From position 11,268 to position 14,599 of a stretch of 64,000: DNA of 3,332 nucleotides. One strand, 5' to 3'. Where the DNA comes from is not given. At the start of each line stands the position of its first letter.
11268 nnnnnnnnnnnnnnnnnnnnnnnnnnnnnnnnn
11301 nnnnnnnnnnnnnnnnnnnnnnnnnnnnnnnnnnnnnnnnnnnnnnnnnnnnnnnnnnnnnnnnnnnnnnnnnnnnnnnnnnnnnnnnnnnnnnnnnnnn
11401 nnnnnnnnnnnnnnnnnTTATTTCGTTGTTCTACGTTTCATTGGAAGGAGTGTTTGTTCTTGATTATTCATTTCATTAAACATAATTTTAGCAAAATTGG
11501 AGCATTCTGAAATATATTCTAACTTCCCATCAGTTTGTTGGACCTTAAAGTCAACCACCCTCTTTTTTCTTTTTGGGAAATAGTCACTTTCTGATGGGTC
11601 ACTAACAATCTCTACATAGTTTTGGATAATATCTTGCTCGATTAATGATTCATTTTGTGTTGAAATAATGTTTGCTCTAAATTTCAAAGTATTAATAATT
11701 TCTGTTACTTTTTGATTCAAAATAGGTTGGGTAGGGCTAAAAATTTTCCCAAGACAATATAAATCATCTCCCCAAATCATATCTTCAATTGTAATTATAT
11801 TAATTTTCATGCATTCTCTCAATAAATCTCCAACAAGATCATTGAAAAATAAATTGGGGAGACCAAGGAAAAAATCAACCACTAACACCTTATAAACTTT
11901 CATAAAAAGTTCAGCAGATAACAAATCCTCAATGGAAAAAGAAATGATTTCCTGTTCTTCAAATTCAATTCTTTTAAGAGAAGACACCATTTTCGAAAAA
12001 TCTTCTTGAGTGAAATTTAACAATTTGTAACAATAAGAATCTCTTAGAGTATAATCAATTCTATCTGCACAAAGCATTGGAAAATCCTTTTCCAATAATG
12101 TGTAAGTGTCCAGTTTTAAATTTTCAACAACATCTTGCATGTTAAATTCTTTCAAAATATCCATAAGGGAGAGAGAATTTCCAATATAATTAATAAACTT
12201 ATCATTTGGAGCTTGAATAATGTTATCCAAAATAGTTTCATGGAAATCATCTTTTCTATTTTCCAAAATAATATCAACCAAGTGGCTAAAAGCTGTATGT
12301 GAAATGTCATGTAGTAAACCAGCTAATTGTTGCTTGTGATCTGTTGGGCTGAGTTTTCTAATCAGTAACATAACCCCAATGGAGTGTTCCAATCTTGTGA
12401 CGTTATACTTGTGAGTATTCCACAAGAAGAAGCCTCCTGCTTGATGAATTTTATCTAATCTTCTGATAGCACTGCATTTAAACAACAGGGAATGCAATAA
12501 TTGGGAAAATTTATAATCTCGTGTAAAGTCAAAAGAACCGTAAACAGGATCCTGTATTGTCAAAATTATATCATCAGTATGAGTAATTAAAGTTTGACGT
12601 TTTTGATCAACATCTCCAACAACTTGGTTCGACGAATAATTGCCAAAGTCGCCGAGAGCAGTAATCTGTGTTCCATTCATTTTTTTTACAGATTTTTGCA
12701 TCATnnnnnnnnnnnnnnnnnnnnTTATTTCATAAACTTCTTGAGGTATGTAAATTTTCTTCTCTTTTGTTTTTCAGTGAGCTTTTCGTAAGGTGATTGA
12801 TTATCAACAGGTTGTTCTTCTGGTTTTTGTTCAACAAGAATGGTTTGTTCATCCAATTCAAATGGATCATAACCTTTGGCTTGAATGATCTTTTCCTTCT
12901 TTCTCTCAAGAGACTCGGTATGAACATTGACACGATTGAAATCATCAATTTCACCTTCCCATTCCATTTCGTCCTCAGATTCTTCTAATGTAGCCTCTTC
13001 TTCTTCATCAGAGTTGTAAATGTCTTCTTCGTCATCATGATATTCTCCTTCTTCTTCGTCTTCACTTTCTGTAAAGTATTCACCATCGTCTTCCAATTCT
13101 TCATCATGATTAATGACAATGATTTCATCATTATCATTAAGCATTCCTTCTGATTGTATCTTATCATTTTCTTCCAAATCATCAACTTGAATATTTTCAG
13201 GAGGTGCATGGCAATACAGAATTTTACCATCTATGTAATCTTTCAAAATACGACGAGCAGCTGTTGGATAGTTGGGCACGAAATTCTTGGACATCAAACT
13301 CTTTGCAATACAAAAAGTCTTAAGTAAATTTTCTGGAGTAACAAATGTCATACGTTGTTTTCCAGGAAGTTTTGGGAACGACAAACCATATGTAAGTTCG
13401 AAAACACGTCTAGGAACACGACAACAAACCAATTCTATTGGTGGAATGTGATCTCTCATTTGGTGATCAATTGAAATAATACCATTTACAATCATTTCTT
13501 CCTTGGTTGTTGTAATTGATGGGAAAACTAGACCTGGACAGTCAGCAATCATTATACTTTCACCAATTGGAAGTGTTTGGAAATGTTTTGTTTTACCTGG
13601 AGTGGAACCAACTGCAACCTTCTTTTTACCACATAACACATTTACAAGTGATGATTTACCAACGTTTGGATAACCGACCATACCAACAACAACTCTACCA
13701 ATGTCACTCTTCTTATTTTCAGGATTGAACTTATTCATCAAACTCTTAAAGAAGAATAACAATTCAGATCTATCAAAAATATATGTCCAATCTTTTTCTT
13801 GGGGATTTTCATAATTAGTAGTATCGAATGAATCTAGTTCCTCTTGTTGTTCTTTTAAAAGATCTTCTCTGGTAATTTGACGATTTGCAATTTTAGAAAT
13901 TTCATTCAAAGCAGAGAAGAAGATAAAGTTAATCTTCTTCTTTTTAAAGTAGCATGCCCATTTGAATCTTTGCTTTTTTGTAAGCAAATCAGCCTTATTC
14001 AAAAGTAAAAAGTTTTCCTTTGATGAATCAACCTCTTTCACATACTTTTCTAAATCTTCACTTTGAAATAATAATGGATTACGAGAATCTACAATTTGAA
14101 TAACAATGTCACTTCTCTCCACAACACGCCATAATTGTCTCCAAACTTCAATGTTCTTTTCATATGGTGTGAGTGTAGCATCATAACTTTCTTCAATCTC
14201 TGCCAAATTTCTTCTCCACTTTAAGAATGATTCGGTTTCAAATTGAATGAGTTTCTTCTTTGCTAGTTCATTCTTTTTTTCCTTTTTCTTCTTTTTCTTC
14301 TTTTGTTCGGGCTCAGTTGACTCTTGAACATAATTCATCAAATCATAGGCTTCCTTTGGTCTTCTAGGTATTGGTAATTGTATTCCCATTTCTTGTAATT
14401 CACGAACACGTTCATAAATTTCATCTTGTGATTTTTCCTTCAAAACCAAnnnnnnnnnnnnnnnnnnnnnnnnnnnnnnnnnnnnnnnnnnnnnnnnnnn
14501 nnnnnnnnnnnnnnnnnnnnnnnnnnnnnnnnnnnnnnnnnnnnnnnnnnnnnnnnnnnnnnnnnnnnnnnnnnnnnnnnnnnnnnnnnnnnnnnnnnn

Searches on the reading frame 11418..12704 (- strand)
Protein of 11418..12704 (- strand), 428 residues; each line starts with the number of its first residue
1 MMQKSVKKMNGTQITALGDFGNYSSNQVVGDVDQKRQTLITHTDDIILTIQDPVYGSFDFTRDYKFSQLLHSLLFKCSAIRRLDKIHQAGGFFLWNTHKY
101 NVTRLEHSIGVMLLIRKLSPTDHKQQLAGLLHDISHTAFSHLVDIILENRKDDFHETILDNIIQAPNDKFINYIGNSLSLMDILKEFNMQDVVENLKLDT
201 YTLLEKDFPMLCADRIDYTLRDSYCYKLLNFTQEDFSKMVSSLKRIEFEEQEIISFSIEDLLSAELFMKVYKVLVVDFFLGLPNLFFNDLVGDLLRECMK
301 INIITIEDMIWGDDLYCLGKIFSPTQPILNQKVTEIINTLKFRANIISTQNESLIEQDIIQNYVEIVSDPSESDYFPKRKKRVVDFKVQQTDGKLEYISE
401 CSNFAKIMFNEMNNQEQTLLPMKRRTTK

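Call 4: find_encoding_contigs(protein=window:11418-12704:-, flank=10000, max_places=6)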
Protein window:11418-12704:- (428 aa): no gene with exactly this product is on record in the collection.

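Call 5: search_protein_families(library=pfam, proteins=[window:11418-12704:-])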
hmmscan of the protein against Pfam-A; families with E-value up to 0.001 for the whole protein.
window:11418-12704:- (428 aa): 1 family
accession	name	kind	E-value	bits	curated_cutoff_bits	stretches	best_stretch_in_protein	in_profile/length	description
PF01966.28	HD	-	1.3e-05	25.9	22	1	104-148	1-51/116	HD domain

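Call 6: find_homologous_proteins(query=window:11418-12704:-)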
Query window:11418-12704:- (428 aa): 3586 proteins with E <= 0.001 among 6283 candidates; the best 120 are listed.
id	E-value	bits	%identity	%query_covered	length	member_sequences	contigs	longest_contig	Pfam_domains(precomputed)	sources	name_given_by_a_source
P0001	7.4e-203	692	100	74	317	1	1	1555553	-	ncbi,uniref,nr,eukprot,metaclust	ncbi:predicted protein [Naegleria gruberi]|uniref:Predicted protein n=1 Tax=Naegleria gruberi TaxID=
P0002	2.8e-95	338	45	91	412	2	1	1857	PF01966.29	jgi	-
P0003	5.0e-86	307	47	88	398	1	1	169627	PF01966.29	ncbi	ncbi:hypothetical protein ABK040_009363 [Willaertia magna]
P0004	8.7e-80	287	44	82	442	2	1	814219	PF01966.29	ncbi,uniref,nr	ncbi:hypothetical protein FDP41_012260 [Naegleria fowleri]|uniref:HD/PDEase domain-containing protei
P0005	1.8e-43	167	51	35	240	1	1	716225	-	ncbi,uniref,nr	ncbi:hypothetical protein C9374_001327 [Naegleria lovaniensis]|uniref:HD domain-containing protein n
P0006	5.9e-43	165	38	66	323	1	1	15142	PF01966.29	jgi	jgi:uncharacterized protein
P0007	6.4e-41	159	33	79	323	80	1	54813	PF01966.29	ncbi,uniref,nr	ncbi:HD domain-containing protein [Priestia megaterium]|uniref:HD domain-containing protein n=1 Tax=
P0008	1.1e-40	158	40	60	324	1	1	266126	PF01966.29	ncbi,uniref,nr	ncbi:HD domain-containing protein [Vagococcus sp. BWB3-3]|uniref:HD domain-containing protein n=1 Ta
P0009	1.9e-40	157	34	86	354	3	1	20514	PF01966.29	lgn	-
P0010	2.8e-40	157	33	80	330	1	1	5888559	PF01966.29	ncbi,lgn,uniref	ncbi:HD domain-containing protein [Brevibacillus fluminis]|uniref:HD domain-containing protein n=1 T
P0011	3.1e-40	156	37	69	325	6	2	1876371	PF01966.29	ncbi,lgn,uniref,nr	ncbi:HD domain-containing protein [Fictibacillus barbaricus]|uniref:HD domain-containing protein n=1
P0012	3.7e-40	156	38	62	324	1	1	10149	PF01966.29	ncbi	ncbi:MAG: HD domain-containing protein [Bacillaceae bacterium]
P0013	3.9e-40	156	40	60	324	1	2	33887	PF01966.29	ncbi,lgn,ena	-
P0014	4.5e-40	156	38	70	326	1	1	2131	PF01966.29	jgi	jgi:HD superfamily phosphohydrolase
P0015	4.6e-40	156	37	75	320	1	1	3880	PF01966.29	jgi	jgi:uncharacterized protein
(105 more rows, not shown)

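Call 8: find_encoding_contigs(protein=P0001, flank=10000, max_places=3)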
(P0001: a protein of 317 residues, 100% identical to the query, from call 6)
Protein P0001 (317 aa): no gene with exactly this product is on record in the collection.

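Call 9: find_encoding_contigs(protein=P0004, flank=10000, max_places=3)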
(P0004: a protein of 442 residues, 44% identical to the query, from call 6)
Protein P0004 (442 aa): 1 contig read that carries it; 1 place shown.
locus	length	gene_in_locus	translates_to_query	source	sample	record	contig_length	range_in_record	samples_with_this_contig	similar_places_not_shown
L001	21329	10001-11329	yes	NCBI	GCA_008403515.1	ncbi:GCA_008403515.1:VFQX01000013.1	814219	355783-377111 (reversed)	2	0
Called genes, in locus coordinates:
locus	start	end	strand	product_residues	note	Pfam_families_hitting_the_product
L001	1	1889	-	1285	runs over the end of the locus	PF08621:RPAP1_N, PF08620:RPAP1_C, PF25766:TPR_RPAP1 (weak)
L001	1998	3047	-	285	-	PF05724:TPMT, PF08241:Methyltransf_11 (weak), PF08242:Methyltransf_12, PF13649:Methyltransf_25, PF13847:Methyltransf_31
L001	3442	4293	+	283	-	-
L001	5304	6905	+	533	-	PF00094:VWD (weak)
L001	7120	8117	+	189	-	PF25265:USP32_N (weak), PF13405:EF-hand_6 (faint), PF13499:EF-hand_7 (weak), PF13833:EF-hand_8 (faint), PF00036:EF-hand_1 (weak), PF13499:EF-hand_7, PF00036:EF-hand_1 (weak), PF13202:EF-hand_5 (weak), +1 more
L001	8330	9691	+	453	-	PF07724:AAA_2 (faint), PF07728:AAA_5 (faint), PF16450:Prot_ATP_ID_OB_C, PF05673:DUF815 (faint), PF00004:AAA, PF13401:AAA_22 (faint), PF17862:AAA_lid_3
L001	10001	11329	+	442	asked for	PF01966:HD (weak)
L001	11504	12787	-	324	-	PF12796:Ank_2, PF13637:Ank_4 (faint), PF00023:Ank, PF01753:zf-MYND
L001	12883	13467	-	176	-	PF25575:TPR_BSK1_C (faint)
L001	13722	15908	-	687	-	PF00512:HisKA, PF02518:HATPase_c, PF00072:Response_reg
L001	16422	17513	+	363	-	PF02586:SRAP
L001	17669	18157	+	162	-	PF06984:MRP-L47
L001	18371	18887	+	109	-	-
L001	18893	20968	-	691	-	PF04114:Gaa1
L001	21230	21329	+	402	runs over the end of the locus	PF01073:3Beta_HSD, PF01370:Epimerase, PF05368:NmrA (faint), PF07993:NAD_binding_4, PF13460:NAD_binding_10 (faint), PF16363:GDP_Man_Dehyd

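Call 10: find_encoding_contigs(protein=P0003, flank=10000, max_places=3)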
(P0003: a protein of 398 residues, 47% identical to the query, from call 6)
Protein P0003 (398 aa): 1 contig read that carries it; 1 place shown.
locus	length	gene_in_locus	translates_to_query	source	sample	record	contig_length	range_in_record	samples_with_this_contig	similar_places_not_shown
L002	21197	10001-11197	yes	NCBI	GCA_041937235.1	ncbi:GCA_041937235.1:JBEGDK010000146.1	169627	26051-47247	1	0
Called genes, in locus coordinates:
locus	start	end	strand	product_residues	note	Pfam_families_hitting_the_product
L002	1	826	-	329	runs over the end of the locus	-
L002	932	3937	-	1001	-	PF01804:Penicil_amidase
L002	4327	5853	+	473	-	-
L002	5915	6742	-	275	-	-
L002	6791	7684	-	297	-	PF01048:PNP_UDP_1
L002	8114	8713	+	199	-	-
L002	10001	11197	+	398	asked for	PF01966:HD (weak)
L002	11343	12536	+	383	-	PF02629:CoA_binding, PF00549:Ligase_CoA, PF13607:Succ_CoA_lig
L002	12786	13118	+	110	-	-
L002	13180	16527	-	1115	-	PF00176:SNF2-rel_dom, PF00271:Helicase_C, PF25875:WHD_Rad26_CSB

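Call 11: find_encoding_contigs(protein=P0005, flank=10000, max_places=3)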
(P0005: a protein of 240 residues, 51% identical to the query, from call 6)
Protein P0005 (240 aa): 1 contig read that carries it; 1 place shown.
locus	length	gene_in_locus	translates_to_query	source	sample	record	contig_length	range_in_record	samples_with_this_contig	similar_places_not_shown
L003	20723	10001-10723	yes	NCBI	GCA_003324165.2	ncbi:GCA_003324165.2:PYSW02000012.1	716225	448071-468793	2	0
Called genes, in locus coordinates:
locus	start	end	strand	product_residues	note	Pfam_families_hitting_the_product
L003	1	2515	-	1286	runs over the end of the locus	PF08621:RPAP1_N, PF08620:RPAP1_C, PF25766:TPR_RPAP1 (weak)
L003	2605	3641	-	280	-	PF05724:TPMT, PF08241:Methyltransf_11, PF08242:Methyltransf_12, PF13649:Methyltransf_25, PF13847:Methyltransf_31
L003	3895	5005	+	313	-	-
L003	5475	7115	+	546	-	PF00094:VWD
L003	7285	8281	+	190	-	PF25265:USP32_N (weak), PF13405:EF-hand_6 (faint), PF13499:EF-hand_7 (weak), PF13833:EF-hand_8 (faint), PF00036:EF-hand_1 (weak), PF13499:EF-hand_7, PF00036:EF-hand_1 (weak), PF13202:EF-hand_5 (weak), +1 more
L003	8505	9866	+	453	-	PF07724:AAA_2 (faint), PF07728:AAA_5 (faint), PF16450:Prot_ATP_ID_OB_C, PF05673:DUF815 (faint), PF00004:AAA, PF13401:AAA_22 (faint), PF17862:AAA_lid_3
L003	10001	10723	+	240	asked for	-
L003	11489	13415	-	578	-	PF12796:Ank_2, PF13637:Ank_4 (faint), PF13857:Ank_5 (faint), PF00023:Ank (weak), PF12796:Ank_2, PF13606:Ank_3 (faint), PF12796:Ank_2, PF01753:zf-MYND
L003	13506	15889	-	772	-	PF24681:Kelch_KLHDC2_KLHL20_DRC7, PF01344:Kelch_1 (faint), PF13854:Kelch_HCF (weak), PF24681:Kelch_KLHDC2_KLHL20_DRC7, PF13415:Beta-prop_FBX42 (weak), PF24981:Beta-prop_ATRN-LZTR1, PF13415:Beta-prop_FBX42 (weak)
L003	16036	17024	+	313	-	PF02586:SRAP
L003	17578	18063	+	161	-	PF06984:MRP-L47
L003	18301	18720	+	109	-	-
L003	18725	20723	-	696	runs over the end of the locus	PF04114:Gaa1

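Call 41: find_encoding_contigs(protein=window:11418-12680:-, flank=10000, max_places=10)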
Protein window:11418-12680:- (420 aa): no gene with exactly this product is on record in the collection.

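Call 42: list_cluster_members(proteins=[P0001, P0121])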
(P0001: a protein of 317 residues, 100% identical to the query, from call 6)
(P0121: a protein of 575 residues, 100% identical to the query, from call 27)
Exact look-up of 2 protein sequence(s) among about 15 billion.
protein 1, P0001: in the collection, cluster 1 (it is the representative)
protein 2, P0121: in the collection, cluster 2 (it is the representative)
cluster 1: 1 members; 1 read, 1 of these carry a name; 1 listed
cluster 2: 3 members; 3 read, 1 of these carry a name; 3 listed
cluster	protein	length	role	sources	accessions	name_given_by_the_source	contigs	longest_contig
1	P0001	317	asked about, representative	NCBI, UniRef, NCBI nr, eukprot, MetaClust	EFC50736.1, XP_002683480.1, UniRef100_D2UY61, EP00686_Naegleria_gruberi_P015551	predicted protein [Naegleria gruberi] | Predicted protein n=1 Tax=Naegleria gruberi TaxID=5762 RepID=D2UY61_NAEGR | uncharacterized protein NAEGRDRAFT_61357 [Naegleria gruberi]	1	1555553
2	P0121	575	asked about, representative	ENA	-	-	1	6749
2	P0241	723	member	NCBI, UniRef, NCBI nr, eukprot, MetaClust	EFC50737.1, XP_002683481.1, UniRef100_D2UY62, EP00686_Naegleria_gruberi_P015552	large subunit GTPase 1 [Naegleria gruberi] | Large subunit GTPase 1 n=1 Tax=Naegleria gruberi TaxID=5762 RepID=D2UY62_NAEGR | XP_002683481.1 large subunit GTPase 1 [Naegleria gruberi strain NEG-M]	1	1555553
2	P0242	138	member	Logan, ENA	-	-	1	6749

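Call 63: find_encoding_contigs(protein=P0002, flank=2000, max_places=3)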
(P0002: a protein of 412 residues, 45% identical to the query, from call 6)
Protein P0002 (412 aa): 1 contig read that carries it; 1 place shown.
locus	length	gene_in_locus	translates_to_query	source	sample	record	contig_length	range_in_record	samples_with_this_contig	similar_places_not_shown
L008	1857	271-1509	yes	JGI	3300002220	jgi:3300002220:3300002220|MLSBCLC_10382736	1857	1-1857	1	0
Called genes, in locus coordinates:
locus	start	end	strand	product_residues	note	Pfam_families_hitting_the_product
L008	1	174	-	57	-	?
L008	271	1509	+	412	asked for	PF01966:HD (weak)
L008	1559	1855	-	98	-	?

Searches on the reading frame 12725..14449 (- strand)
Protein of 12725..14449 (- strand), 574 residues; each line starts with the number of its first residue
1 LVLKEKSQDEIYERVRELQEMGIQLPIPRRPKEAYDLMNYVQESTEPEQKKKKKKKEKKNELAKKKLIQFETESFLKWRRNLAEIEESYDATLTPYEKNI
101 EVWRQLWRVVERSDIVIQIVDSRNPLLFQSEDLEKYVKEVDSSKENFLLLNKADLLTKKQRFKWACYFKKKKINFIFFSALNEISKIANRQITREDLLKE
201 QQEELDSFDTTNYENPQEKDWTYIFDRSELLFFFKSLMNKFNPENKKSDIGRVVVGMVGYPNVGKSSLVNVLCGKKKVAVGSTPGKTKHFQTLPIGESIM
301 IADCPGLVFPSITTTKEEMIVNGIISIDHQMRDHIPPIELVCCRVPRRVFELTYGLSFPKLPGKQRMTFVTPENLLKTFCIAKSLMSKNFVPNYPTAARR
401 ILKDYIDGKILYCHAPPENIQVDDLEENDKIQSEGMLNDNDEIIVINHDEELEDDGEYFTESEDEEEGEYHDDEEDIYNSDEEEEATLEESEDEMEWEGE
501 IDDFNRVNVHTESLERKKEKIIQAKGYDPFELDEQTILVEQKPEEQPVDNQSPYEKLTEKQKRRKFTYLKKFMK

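Call 5: search_protein_families(library=pfam, proteins=[window:12725-14449:-])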
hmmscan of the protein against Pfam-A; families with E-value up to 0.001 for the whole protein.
window:12725-14449:- (574 aa): 3 families
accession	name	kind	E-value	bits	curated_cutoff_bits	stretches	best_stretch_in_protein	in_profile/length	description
PF01926.29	MMR_HSR1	-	3.6e-18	66.2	21.9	1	255-325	2-71/113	50S ribosome-binding GTPase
PF02421.24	FeoB_N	-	3.1e-09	37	27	1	255-326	3-75/156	Ferrous iron transport protein B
PF03193.22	RsgA_GTPase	-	1.2e-06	28.9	30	1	242-307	96-168/174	RsgA GTPase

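Call 27: find_homologous_proteins(query=window:12725-14449:-, max_evalue=1e-30)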
Query window:12725-14449:- (574 aa): 6269 proteins with E <= 1e-30 among 8000 candidates; the best 120 are listed.
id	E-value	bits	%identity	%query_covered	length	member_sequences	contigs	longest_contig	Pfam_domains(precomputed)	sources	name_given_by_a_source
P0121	0.0e+0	1279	100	100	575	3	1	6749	PF01926.30,PF02421.25,PF03193.23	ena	-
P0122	2.4e-288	976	75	100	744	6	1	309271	PF01926.30,PF02421.25,PF03193.23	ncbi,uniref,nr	ncbi:hypothetical protein C9374_010631 [Naegleria lovaniensis]|uniref:CP-type G domain-containing pr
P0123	1.7e-280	950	74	100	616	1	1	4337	PF01926.30,PF02421.25,PF03193.23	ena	-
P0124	2.9e-221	754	64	99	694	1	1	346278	PF01926.30,PF02421.25,PF03193.23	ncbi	ncbi:hypothetical protein ABK040_003168 [Willaertia magna]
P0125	1.1e-138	481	51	73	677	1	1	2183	PF01926.30,PF02421.25,PF03193.23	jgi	jgi:large subunit GTPase 1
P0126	4.7e-137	476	51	74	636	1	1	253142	PF01926.30,PF02421.25,PF03193.23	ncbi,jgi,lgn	jgi:large subunit GTPase 1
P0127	7.5e-137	475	45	100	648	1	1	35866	PF01926.30,PF02421.25,PF03193.23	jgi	jgi:large subunit GTPase 1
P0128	3.1e-136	473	43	100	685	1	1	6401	PF01926.30,PF02421.25,PF03193.23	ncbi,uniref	ncbi:large subunit GTPase LSG1 [Acrasis kona]|uniref:Large subunit GTPase LSG1 n=1 Tax=Acrasis kona 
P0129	1.8e-130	454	41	98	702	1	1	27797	PF01926.30,PF02421.25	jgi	jgi:large subunit GTPase 1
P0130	1.7e-129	451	45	87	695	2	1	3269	PF01926.30,PF02421.25,PF03193.23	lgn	-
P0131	1.4e-127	445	48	47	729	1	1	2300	PF01926.30,PF02421.25,PF03193.23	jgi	-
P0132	3.5e-127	444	48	47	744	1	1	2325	PF01926.30,PF02421.25,PF03193.23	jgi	-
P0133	5.8e-126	440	48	47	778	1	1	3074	PF01926.30,PF02421.25,PF03193.23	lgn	-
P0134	8.9e-122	426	49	71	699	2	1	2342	PF01926.30,PF02421.25,PF03193.23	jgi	-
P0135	6.9e-121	423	52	70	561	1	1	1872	PF01926.30,PF02421.25,PF03193.23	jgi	-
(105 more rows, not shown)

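Call 28: find_encoding_contigs(protein=P0121, flank=10000, max_places=6)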
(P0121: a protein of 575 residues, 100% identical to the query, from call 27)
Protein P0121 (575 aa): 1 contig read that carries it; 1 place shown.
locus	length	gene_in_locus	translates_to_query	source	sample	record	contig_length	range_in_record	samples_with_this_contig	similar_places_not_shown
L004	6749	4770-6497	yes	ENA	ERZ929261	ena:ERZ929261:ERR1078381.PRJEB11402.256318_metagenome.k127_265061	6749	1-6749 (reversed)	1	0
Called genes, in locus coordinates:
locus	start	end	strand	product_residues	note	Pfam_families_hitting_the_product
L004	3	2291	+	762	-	?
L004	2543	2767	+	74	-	-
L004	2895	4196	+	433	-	PF23756:Beta-prop_HPS5 (faint), PF24807:WD40_CDC20-Fz (faint), PF23414:Beta-prop_EML_2 (weak), PF23775:Beta-prop_RIG_2nd, PF25175:Beta-prop_WDR5 (weak), PF25171:Beta-prop_WDR36-Utp21_1st (weak), PF25174:Beta-prop_THOC3 (weak), PF23414:Beta-prop_EML_2 (weak), +10 more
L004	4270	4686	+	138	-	-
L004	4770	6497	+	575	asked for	PF03193:RsgA_GTPase (faint), PF01926:MMR_HSR1, PF02421:FeoB_N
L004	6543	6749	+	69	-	?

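Call 29: find_encoding_contigs(protein=P0122, flank=6000, max_places=3)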
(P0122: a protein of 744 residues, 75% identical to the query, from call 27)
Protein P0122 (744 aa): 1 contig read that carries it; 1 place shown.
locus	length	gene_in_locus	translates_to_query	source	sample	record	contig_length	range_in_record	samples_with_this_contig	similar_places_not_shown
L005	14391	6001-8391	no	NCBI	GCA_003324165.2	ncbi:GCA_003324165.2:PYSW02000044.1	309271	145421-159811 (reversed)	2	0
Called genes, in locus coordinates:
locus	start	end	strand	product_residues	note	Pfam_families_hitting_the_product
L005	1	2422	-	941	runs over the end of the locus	-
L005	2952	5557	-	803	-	PF04513:Baculo_PEP_C (faint)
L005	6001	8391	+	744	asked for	PF03193:RsgA_GTPase (faint), PF01926:MMR_HSR1, PF02421:FeoB_N (weak)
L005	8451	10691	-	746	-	PF00538:Linker_histone (faint), PF20132:DUF6522 (faint), PF25021:TEN_NHL (weak), PF01436:NHL (weak), PF25021:TEN_NHL (weak), PF00651:BTB (weak)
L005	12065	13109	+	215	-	PF00581:Rhodanese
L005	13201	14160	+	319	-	-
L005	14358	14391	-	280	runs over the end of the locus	PF00227:Proteasome, PF12465:Pr_beta_C (weak)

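Call 30: find_encoding_contigs(protein=P0123, flank=6000, max_places=3)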
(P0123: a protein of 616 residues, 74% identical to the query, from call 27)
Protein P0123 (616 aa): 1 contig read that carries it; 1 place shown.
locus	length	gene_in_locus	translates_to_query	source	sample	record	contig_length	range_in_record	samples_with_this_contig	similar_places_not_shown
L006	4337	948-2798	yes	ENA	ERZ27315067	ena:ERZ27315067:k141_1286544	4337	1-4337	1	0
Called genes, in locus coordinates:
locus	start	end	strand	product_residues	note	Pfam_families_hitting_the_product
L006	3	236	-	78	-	?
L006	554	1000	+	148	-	-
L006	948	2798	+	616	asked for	PF03193:RsgA_GTPase (faint), PF01926:MMR_HSR1, PF02421:FeoB_N (weak)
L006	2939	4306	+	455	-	PF22241:PSMD12-CSN4_N, PF01399:PCI, PF18098:RPN5_C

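Call 31: find_encoding_contigs(protein=P0124, flank=6000, max_places=3)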
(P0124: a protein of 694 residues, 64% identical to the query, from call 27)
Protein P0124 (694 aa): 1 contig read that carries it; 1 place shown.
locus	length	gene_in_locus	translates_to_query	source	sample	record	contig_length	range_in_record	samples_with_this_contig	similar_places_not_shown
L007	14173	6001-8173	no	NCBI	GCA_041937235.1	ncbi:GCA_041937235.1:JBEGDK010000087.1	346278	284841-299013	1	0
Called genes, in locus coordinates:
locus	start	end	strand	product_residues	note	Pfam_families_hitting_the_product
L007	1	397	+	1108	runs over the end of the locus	PF03810:IBN_N (weak), PF25018:HEAT_IPO9_c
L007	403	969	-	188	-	PF13424:TPR_12 (faint), PF00515:TPR_1 (faint), PF07719:TPR_2 (faint), PF12895:ANAPC3 (faint), PF13432:TPR_16 (faint), PF13174:TPR_6 (faint), PF13181:TPR_8 (faint), PF13371:TPR_9 (weak), +2 more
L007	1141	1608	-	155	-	PF00011:HSP20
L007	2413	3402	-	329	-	-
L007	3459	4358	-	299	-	-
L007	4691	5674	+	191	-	PF00025:Arf, PF00071:Ras, PF08477:Roc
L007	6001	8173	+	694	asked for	PF03193:RsgA_GTPase (faint), PF01926:MMR_HSR1, PF02421:FeoB_N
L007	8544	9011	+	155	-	-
